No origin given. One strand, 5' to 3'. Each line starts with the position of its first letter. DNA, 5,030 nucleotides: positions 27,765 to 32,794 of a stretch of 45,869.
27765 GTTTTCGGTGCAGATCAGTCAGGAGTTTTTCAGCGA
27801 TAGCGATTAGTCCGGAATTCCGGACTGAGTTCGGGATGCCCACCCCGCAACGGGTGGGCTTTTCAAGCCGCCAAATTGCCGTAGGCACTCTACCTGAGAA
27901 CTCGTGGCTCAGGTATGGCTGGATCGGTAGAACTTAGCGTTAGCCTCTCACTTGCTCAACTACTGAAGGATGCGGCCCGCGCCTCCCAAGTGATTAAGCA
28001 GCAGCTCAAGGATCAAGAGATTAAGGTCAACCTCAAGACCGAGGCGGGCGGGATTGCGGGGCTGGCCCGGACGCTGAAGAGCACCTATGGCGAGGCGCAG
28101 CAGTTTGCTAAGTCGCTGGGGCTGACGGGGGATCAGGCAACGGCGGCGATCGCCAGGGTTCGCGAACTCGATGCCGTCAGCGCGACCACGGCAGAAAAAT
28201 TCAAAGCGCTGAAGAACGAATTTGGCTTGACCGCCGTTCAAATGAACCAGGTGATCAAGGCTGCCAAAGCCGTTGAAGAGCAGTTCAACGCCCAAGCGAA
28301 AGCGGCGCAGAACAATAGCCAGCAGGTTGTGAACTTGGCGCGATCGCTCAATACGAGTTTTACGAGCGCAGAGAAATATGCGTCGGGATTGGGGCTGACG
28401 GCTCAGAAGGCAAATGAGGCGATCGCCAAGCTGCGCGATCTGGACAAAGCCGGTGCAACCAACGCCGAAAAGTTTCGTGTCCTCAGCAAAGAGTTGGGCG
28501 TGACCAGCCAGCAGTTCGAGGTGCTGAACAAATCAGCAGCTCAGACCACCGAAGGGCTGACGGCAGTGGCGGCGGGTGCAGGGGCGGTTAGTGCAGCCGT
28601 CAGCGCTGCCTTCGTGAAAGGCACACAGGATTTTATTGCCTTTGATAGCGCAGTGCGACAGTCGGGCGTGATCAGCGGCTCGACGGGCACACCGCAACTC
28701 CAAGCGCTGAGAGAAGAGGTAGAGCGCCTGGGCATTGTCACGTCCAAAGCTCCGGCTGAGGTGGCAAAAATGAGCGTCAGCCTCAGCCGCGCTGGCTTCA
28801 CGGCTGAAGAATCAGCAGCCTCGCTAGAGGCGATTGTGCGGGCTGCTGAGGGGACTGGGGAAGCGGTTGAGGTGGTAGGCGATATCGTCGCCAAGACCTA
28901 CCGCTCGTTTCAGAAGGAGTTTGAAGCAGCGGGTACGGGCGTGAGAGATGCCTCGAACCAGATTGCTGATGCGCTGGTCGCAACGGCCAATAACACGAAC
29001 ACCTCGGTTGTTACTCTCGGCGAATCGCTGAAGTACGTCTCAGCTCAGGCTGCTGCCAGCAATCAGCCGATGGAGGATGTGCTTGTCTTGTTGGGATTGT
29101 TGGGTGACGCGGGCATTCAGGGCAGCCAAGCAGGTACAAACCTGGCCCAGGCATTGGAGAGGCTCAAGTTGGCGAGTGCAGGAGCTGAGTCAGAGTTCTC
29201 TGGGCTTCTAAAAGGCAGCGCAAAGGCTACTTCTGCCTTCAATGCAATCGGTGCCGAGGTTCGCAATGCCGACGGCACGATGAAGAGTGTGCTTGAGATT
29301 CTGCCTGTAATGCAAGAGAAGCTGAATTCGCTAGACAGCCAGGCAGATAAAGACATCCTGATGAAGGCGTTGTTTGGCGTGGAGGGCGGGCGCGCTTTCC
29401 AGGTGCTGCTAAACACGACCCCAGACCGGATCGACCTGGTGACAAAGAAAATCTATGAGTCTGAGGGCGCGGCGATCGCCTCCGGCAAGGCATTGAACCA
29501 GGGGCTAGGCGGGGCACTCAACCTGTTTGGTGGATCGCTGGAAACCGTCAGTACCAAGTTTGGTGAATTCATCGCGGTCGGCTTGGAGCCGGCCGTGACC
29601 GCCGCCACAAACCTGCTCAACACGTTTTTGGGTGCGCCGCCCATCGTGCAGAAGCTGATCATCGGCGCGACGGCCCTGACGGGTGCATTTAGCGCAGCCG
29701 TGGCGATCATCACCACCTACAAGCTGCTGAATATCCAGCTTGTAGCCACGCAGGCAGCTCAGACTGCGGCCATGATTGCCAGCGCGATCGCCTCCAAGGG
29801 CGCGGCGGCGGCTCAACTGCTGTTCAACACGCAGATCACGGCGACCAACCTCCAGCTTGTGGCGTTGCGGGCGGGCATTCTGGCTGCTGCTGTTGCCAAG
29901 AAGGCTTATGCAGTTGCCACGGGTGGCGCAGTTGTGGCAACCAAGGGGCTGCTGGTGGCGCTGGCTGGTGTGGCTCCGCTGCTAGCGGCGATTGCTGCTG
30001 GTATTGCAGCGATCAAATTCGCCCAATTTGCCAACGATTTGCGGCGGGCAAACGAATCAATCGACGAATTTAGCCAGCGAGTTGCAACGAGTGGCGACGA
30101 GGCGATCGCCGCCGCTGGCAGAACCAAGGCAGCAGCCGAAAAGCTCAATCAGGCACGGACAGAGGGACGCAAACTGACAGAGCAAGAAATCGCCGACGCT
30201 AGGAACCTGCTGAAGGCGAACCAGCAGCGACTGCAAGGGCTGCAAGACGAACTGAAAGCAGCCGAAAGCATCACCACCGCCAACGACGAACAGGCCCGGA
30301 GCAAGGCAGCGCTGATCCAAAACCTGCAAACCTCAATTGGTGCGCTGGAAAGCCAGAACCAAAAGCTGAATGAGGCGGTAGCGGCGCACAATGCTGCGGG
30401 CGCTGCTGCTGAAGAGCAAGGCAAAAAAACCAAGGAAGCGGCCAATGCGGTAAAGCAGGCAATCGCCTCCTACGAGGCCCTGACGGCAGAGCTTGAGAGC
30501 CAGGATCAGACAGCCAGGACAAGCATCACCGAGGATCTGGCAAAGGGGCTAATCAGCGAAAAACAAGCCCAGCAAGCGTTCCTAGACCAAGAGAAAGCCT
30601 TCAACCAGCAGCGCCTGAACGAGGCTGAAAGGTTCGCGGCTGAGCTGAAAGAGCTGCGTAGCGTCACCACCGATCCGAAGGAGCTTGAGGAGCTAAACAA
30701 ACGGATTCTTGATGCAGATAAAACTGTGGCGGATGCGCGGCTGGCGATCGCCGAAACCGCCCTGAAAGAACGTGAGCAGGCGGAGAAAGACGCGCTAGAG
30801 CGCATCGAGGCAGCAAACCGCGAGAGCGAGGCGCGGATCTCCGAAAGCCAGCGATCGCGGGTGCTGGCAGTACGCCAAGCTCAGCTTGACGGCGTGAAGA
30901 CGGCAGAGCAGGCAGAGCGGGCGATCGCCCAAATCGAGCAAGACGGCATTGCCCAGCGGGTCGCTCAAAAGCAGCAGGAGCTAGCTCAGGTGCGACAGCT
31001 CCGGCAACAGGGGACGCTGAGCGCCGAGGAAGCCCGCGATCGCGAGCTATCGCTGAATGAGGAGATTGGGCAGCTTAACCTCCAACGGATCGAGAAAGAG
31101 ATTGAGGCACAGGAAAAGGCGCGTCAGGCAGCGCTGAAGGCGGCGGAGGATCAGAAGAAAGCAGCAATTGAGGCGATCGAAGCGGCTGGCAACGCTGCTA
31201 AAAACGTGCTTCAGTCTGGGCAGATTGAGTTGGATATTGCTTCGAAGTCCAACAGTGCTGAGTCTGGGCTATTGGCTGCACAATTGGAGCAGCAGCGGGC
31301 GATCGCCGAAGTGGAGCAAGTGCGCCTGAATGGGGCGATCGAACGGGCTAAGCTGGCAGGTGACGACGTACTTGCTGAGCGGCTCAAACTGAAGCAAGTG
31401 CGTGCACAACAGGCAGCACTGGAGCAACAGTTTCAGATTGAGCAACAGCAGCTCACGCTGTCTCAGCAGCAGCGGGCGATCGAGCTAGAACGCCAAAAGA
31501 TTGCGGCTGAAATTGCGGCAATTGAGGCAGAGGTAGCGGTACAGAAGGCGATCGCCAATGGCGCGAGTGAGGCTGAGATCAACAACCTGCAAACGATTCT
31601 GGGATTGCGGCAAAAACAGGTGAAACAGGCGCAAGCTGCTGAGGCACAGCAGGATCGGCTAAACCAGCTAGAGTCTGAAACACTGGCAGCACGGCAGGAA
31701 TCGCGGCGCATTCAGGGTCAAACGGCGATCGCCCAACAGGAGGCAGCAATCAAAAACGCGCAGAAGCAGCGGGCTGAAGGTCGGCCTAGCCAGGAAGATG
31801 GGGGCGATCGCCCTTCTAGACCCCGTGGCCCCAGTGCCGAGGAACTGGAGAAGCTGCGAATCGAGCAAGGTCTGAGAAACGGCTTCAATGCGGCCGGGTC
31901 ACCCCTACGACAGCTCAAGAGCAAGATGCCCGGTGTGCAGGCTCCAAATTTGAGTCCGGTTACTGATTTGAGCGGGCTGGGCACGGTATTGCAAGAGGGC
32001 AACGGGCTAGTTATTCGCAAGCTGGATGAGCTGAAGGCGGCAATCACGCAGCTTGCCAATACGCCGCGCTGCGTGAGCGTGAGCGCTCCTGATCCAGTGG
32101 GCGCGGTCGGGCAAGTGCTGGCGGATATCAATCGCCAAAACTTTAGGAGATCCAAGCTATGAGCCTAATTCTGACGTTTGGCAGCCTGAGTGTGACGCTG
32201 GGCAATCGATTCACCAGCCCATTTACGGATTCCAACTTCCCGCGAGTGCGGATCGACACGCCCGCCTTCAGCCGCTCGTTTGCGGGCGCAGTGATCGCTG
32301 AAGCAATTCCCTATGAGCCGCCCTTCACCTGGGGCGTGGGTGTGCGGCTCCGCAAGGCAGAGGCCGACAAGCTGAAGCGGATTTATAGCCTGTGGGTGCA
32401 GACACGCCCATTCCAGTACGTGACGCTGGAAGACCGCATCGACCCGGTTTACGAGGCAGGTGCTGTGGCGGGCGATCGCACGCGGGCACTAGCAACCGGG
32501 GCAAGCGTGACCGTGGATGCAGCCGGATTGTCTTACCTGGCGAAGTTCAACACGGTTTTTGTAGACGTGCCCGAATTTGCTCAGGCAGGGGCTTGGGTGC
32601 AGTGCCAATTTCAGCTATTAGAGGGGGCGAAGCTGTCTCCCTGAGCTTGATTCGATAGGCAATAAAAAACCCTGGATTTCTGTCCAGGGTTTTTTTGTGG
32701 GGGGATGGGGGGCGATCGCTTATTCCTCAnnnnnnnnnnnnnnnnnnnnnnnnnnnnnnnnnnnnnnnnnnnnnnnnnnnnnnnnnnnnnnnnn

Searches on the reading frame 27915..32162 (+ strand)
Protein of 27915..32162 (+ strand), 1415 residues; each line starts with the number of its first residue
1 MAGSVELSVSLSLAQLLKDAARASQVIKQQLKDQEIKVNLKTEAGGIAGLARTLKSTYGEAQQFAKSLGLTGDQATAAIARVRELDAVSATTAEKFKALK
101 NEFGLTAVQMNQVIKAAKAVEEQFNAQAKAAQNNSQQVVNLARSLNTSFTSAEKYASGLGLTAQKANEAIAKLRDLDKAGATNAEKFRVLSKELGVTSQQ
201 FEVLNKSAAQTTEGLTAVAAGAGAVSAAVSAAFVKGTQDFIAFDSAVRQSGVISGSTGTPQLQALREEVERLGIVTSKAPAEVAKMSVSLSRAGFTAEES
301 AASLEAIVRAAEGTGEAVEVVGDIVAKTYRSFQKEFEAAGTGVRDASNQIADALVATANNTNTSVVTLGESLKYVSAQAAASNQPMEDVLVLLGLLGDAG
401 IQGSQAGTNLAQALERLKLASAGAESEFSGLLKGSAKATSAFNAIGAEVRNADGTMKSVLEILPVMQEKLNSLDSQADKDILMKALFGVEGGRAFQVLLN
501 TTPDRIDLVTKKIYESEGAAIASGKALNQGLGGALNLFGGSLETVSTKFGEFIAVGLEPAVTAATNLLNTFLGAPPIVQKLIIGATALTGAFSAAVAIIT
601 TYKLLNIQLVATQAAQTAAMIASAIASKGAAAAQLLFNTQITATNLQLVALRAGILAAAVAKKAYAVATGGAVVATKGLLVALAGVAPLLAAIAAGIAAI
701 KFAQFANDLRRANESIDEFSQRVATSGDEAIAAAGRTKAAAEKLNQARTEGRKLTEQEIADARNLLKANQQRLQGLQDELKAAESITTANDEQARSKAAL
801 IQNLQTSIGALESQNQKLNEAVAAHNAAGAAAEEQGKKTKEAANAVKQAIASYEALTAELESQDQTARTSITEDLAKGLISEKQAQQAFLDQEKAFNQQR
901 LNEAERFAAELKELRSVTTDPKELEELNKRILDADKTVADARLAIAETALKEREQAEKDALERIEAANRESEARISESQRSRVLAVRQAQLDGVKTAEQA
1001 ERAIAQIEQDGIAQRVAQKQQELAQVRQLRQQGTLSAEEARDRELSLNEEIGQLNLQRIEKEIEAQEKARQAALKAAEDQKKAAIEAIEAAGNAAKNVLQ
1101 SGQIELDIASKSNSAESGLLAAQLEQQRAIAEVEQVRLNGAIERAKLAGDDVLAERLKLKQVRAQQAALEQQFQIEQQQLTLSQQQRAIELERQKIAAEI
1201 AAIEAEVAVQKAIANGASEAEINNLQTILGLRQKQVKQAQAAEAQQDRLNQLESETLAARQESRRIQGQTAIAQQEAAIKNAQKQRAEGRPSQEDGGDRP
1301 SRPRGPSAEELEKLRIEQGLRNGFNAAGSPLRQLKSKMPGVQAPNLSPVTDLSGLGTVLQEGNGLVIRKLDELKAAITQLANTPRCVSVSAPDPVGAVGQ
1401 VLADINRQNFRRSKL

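Call 4: search_protein_families(library=pfam, proteins=[window:27915-32162:+], max_evalue=0.01)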
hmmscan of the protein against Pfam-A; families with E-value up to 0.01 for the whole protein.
window:27915-32162:+ (1415 aa): 1 family
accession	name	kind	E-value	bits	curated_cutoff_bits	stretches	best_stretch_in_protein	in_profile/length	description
PF10145.14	PhageMin_Tail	-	4e-30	105.6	33.2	1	267-488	2-201/201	Phage-related minor tail protein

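Call 5: search_protein_families(library=phrogs, proteins=[window:27915-32162:+], max_evalue=0.01)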
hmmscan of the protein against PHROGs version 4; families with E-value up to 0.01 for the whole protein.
window:27915-32162:+ (1415 aa): 12 families
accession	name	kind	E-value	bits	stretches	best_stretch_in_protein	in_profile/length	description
phrog_1533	-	tail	1.2e-46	160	1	44-979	22-939/1688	tail length tape measure protein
phrog_4704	-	tail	4.4e-40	138.9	1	37-667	14-614/625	tail length tape measure protein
phrog_1293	-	tail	1.3e-34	120.3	1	90-988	32-906/1424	tail length tape measure protein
phrog_28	-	tail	2.5e-30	106.8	1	38-699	110-672/1228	tail length tape measure protein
phrog_991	-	tail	4.5e-27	95.1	1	61-736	109-701/1966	tail length tape measure protein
phrog_1272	-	tail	1.7e-26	93.3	1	15-687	49-669/1606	tail length tape measure protein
phrog_167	-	tail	2.6e-24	86.1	1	29-709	77-722/1555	tail length tape measure protein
phrog_16692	-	unknown function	2.3e-22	80.3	1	214-541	158-471/1107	-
phrog_5218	-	unknown function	6.6e-19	68.6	1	46-1009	23-969/1599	-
phrog_5493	-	tail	3.2e-16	59.9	1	203-850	32-622/1102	tail length tape measure protein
phrog_19074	-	unknown function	9.3e-15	54.6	1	107-567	25-458/1384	-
phrog_9696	-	tail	1.6e-06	27.2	1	188-1028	26-711/1415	tail length tape measure protein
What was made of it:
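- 27915..32644 (+): Tape measure (1415 aa) and the 161-aa gene (32159..32644). Calls 4, 5.
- Checked: 27915..32162 is a tape measure (Pfam PhageMin_Tail 4e-30; PHROG tape measure 1e-46) (calls 4, 5).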

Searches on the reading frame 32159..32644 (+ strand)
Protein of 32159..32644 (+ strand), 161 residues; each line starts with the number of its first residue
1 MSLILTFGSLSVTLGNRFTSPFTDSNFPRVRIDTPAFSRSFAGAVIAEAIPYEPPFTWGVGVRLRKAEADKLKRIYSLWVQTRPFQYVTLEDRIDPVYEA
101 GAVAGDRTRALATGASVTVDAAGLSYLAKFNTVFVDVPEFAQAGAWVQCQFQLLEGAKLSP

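Call 4: search_protein_families(library=pfam, proteins=[window:32159-32644:+], max_evalue=0.01)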
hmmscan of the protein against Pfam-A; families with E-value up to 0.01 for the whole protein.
window:32159-32644:+ (161 aa): 0 families

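Call 5: search_protein_families(library=phrogs, proteins=[window:32159-32644:+], max_evalue=0.01)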
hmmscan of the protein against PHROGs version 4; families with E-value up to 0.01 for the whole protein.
window:32159-32644:+ (161 aa): 0 families

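Call 36: find_homologous_proteins(query=window:32159-32644:+, max_evalue=1e-10)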
Query window:32159-32644:+ (161 aa): 1 proteins with E <= 1e-10 among 637 candidates.
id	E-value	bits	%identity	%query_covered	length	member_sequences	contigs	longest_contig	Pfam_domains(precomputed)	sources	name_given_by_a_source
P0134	1.5e-72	260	71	100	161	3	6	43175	-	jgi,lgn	jgi:hypothetical protein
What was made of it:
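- Tried and rejected: The homologue search with the 161-aa protein returned a single cluster (call 36).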

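Call 69: search_protein_families(library=pfam, proteins=[window:32159-32644:+], max_evalue=1)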
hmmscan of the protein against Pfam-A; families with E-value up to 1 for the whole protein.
window:32159-32644:+ (161 aa): 0 families
